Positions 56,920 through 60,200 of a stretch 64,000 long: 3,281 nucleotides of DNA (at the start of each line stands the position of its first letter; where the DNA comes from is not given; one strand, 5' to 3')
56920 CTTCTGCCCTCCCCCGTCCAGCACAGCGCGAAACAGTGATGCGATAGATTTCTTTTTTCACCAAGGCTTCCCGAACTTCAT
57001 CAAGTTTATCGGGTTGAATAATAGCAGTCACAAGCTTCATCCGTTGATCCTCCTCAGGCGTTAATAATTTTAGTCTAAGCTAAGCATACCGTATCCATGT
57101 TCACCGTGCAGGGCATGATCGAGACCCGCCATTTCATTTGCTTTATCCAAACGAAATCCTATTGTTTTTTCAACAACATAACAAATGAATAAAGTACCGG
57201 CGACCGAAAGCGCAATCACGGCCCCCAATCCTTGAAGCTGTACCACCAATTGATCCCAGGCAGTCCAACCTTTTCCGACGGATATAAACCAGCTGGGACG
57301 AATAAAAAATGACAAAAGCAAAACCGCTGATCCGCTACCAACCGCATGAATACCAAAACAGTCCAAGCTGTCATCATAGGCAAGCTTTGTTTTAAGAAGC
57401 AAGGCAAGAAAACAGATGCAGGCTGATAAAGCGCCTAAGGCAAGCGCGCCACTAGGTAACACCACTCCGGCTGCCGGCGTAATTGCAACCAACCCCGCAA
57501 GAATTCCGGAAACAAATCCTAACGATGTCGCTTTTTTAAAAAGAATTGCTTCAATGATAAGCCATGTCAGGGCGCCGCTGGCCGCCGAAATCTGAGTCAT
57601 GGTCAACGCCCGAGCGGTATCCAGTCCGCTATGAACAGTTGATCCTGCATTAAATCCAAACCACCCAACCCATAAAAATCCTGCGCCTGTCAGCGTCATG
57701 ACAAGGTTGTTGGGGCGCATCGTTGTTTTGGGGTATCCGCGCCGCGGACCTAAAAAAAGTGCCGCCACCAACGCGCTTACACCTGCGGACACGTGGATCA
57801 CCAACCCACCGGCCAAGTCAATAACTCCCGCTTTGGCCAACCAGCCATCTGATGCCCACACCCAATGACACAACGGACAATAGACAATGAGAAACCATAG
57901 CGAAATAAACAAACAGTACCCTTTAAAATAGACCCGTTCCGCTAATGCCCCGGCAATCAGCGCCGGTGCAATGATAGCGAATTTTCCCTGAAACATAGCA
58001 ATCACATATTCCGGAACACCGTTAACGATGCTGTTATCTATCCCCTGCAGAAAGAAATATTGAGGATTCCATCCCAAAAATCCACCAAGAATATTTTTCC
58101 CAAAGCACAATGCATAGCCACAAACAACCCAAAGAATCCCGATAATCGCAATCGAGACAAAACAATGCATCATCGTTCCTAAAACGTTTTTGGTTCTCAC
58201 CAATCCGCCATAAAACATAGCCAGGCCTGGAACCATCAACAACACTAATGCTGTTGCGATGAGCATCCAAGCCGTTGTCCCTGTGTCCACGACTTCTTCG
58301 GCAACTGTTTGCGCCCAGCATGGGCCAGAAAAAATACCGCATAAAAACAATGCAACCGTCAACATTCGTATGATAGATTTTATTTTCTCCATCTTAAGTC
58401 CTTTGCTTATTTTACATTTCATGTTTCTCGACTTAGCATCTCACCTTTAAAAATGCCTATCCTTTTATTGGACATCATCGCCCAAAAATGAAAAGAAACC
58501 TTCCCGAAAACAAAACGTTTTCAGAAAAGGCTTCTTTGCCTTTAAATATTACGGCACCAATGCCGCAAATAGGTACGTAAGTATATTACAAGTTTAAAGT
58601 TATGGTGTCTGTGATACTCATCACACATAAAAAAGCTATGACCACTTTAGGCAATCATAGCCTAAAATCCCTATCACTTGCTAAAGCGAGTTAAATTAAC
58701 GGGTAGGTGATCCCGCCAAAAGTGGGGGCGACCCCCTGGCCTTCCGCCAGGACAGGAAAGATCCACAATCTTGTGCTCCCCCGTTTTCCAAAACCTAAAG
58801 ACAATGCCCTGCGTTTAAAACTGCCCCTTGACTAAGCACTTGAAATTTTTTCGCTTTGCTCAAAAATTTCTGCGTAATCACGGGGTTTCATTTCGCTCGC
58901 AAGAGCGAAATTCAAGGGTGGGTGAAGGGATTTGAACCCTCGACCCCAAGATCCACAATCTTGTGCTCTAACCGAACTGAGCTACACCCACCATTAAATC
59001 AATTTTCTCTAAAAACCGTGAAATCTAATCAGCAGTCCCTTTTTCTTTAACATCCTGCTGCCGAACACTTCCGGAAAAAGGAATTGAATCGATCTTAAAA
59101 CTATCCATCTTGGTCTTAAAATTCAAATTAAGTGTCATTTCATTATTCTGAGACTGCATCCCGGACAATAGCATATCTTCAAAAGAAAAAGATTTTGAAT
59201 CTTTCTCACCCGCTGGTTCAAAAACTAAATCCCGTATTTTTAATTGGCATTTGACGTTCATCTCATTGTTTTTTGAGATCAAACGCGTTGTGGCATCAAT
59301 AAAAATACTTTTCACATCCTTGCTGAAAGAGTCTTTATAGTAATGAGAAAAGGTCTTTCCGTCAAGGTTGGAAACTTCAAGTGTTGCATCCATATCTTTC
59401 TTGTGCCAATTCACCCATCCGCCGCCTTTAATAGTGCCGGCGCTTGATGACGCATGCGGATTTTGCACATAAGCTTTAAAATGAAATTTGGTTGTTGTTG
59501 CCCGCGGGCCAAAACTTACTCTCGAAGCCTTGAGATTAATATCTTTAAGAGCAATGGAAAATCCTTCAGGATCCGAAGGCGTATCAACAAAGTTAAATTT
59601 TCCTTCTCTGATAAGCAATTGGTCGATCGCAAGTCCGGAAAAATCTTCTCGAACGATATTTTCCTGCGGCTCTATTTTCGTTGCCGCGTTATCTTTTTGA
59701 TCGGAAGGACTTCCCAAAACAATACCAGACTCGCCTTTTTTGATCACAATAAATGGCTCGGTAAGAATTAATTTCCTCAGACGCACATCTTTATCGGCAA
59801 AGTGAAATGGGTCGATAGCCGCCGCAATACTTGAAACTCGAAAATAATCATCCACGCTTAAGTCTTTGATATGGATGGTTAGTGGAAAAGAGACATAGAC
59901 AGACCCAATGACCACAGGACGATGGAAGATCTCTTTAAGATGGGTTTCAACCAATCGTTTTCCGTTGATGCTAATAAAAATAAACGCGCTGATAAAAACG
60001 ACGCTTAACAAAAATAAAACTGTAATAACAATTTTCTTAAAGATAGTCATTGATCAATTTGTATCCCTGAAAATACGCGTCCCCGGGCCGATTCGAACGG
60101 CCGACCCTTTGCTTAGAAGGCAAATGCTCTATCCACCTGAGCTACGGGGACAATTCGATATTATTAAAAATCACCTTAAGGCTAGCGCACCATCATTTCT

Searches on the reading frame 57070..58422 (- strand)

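Call 11: search_protein_families(library=pfam, proteins=[window:57070-58422:-])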
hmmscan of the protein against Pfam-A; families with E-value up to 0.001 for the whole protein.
window:57070-58422:- (450 aa): 1 family
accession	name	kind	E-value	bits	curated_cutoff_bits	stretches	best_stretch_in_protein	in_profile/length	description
PF00909.26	Ammonium_transp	-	4.2e-105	352.2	23.2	1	51-444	1-399/399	Ammonium Transporter Family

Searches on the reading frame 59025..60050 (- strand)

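Call 11: search_protein_families(library=pfam, proteins=[window:59025-60050:-])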
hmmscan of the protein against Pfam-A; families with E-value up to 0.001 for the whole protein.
window:59025-60050:- (341 aa): 1 family
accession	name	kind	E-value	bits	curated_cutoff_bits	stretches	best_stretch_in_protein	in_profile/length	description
PF05359.17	DUF748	-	4.1e-13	48.8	50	1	4-309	14-307/1037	Domain of Unknown Function (DUF748)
